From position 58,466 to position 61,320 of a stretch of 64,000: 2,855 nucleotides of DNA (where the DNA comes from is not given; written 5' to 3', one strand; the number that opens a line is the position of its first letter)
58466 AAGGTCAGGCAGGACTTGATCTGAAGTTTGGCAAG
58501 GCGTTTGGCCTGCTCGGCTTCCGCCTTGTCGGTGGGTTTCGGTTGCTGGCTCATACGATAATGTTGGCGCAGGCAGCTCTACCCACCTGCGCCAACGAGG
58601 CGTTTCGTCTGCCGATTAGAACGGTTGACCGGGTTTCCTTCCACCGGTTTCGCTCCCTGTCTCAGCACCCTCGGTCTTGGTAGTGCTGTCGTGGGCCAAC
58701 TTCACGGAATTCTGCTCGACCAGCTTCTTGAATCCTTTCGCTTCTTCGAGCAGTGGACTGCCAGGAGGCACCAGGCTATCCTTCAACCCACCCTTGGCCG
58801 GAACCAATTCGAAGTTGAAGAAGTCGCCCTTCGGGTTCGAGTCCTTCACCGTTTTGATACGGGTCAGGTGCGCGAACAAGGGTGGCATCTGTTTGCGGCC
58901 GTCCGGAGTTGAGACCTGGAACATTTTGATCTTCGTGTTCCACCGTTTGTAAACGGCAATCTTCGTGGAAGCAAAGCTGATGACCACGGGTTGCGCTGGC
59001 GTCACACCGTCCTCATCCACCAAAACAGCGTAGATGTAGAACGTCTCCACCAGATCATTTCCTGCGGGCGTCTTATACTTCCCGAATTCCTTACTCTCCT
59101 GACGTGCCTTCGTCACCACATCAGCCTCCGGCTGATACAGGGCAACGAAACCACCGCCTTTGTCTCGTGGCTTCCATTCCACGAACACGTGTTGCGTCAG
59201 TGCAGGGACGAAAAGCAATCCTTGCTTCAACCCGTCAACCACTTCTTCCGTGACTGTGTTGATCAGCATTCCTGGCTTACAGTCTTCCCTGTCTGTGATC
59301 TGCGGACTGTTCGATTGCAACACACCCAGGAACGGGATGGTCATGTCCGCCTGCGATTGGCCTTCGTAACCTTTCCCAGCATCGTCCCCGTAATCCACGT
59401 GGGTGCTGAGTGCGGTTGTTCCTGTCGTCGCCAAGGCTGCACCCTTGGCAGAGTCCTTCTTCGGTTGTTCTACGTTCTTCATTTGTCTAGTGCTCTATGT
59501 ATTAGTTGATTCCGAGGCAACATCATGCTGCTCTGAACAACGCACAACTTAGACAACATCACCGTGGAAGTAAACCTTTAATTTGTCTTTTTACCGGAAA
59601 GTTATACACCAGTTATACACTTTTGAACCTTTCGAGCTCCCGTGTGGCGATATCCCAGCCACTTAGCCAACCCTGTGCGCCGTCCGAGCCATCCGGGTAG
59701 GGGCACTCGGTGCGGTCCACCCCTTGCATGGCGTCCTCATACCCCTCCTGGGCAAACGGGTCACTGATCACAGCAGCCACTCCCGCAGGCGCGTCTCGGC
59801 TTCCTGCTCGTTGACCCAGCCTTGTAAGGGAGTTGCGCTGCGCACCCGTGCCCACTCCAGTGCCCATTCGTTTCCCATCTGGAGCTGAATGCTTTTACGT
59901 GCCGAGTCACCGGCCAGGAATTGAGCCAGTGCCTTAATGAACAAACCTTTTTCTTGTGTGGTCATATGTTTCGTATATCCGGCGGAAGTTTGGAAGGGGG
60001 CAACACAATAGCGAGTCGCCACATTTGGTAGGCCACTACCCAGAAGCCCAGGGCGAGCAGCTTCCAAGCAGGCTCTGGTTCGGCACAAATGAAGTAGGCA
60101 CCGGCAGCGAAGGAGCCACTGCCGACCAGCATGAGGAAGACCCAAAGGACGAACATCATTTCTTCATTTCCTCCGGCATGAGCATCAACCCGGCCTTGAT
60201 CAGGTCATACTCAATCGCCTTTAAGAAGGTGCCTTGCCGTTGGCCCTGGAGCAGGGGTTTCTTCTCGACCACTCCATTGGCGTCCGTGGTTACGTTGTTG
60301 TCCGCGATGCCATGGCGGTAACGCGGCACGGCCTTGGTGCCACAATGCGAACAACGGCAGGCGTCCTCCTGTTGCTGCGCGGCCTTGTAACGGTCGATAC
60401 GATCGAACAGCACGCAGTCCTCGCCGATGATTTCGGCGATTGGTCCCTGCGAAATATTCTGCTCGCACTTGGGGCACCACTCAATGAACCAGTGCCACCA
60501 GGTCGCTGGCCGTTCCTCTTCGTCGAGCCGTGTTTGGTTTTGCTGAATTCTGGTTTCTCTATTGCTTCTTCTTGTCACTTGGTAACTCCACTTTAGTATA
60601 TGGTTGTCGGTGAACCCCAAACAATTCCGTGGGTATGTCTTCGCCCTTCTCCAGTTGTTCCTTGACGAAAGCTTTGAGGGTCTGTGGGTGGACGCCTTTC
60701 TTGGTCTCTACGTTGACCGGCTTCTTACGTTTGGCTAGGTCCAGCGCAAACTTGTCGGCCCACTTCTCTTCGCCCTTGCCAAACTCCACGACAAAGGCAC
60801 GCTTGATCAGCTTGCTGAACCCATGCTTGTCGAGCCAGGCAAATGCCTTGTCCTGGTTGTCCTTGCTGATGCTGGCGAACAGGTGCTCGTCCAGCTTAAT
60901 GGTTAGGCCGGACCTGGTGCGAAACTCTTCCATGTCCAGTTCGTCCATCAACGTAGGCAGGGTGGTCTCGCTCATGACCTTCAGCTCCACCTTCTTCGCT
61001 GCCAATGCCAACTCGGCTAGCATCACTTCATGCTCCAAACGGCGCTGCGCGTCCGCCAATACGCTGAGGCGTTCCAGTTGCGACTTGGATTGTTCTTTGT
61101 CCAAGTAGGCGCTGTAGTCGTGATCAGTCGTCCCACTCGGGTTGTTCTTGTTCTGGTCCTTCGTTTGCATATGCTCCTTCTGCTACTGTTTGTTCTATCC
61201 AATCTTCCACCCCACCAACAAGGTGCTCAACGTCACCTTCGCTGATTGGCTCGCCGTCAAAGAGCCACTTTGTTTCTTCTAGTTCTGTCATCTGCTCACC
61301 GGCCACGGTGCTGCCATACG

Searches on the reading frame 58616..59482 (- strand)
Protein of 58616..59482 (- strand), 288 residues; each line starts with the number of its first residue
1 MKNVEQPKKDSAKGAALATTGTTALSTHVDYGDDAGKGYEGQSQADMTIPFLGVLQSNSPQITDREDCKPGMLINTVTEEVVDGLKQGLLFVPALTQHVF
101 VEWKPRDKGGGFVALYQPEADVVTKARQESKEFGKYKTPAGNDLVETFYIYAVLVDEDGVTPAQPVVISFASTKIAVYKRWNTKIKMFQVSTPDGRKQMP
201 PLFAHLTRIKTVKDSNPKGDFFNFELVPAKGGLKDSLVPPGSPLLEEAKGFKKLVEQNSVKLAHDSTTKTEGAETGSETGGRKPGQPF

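Call 45: search_protein_families(library=pfam, proteins=[window:58616-59482:-], max_evalue=0.05)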
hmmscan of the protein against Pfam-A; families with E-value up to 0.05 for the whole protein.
window:58616-59482:- (288 aa): 1 family
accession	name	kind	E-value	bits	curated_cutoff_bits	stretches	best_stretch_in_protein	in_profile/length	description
PF23977.1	Pam3_Gp34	-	2.3e-63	214.6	27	1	22-261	4-235/235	Pam3 phage gp34-like protein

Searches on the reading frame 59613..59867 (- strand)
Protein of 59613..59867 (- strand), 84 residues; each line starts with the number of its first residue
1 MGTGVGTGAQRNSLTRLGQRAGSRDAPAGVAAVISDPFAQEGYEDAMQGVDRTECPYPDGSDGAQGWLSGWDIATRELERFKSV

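Call 100: search_protein_families(library=pfam, proteins=[window:59613-59867:-], max_evalue=0.01)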
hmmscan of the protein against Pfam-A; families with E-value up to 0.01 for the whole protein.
window:59613-59867:- (84 aa): 1 family
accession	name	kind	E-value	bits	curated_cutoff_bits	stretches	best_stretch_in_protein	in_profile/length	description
PF04957.18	RMF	-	1.2e-06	28.9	27.9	1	40-75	14-49/53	Ribosome modulation factor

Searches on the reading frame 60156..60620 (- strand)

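Call 45: search_protein_families(library=pfam, proteins=[window:60156-60620:-], max_evalue=0.05)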
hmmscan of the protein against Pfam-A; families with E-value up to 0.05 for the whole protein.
window:60156-60620:- (154 aa): 1 family
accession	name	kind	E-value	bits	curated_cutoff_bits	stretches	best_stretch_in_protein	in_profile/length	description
PF24461.1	DUF7576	-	0.046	14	27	0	82-105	12-35/60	Family of unknown function (DUF7576)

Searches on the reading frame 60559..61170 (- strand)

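Call 47: search_protein_families(library=pfam, proteins=[window:60559-61170:-], max_evalue=0.05)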
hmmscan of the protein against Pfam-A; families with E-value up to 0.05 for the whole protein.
window:60559-61170:- (203 aa): 1 family
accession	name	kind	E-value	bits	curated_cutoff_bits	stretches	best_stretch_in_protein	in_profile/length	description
PF23984.1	DUF7307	-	5.2e-30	104.4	27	1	36-194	3-127/129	Pam3 gp33-like protein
